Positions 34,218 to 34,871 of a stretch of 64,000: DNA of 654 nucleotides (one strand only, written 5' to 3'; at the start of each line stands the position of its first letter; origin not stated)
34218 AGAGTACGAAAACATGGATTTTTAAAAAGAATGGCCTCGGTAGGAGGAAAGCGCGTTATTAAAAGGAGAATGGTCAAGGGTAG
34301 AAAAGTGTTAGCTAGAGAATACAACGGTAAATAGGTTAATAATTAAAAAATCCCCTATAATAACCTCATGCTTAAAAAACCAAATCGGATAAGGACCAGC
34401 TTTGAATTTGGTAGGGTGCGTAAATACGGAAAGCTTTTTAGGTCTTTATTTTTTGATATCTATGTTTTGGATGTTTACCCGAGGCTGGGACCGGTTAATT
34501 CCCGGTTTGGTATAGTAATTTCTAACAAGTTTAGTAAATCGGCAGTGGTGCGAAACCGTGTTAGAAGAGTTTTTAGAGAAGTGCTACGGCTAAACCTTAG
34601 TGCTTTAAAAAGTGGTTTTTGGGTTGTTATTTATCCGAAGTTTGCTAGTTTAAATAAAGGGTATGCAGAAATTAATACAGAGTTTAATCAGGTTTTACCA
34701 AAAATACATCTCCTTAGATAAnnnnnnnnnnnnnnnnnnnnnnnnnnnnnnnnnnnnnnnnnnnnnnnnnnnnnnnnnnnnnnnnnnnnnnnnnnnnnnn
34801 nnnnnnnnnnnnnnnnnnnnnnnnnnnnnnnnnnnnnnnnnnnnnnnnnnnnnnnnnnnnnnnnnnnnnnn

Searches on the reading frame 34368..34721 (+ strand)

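Call 38: search_protein_families(library=pfam, proteins=[window:34368-34721:+], max_evalue=0.001)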
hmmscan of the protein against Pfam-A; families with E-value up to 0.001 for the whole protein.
window:34368-34721:+ (117 aa): 1 family
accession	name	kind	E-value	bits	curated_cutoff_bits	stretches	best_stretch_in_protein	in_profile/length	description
PF00825.24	Ribonuclease_P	-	1.9e-22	79.8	22.3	1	2-113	1-108/109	Ribonuclease P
